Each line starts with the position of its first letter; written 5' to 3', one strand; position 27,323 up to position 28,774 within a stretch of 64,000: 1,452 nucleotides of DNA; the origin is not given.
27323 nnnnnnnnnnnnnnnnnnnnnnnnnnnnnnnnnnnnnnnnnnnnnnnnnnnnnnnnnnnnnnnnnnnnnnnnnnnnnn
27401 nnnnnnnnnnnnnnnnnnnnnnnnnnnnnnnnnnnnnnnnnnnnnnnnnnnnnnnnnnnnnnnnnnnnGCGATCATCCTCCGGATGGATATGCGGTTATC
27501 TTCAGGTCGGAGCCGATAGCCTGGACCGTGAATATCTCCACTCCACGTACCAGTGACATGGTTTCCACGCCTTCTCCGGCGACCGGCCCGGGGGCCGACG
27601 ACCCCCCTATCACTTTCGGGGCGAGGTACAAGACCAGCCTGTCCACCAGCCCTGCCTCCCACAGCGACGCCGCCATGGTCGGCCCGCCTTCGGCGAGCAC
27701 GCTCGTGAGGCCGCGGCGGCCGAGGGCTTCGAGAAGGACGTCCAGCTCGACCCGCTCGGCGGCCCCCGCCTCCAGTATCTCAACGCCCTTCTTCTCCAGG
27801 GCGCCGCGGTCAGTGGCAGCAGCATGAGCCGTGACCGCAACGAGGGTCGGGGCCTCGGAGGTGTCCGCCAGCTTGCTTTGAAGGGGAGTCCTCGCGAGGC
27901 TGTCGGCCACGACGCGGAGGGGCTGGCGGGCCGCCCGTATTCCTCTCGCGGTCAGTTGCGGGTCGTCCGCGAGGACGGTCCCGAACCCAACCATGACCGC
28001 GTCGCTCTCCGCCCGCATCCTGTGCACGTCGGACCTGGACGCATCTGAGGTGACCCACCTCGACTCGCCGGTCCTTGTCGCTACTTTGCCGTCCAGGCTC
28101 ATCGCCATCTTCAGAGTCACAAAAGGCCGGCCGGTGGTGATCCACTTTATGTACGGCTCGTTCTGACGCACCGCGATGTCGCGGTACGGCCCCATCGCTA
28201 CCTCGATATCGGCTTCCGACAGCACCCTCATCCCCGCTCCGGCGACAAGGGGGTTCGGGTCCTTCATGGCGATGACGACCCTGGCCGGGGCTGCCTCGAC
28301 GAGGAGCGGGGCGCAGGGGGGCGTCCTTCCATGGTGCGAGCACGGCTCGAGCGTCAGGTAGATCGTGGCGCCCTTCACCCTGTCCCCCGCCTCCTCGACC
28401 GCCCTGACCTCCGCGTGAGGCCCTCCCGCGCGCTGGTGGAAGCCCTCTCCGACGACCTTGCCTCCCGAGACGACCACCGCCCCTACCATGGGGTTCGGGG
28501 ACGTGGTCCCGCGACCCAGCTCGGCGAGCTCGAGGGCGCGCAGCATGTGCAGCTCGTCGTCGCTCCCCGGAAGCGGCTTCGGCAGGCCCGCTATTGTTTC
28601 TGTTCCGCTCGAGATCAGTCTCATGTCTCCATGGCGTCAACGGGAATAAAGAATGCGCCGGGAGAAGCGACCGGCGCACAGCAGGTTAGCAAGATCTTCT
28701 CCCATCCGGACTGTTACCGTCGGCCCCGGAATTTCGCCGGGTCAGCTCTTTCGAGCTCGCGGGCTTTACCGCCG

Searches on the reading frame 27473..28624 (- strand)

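Call 52: search_protein_families(library=pfam, proteins=[window:27473-28624:-], max_evalue=0.00001)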
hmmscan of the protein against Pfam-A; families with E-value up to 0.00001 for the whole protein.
window:27473-28624:- (383 aa): 3 families
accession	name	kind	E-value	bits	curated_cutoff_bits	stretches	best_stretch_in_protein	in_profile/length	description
PF01872.23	RibD_C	-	7.2e-56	189.6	24.1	1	167-373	1-194/197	RibD C-terminal domain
PF00383.29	dCMP_cyt_deam_1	-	4.3e-17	62.3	25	1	22-120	3-102/102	Cytidine and deoxycytidylate deaminase zinc-binding region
PF14437.12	MafB19-deam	-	5.9e-10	39.6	27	1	34-135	12-116/142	MafB19-like deaminase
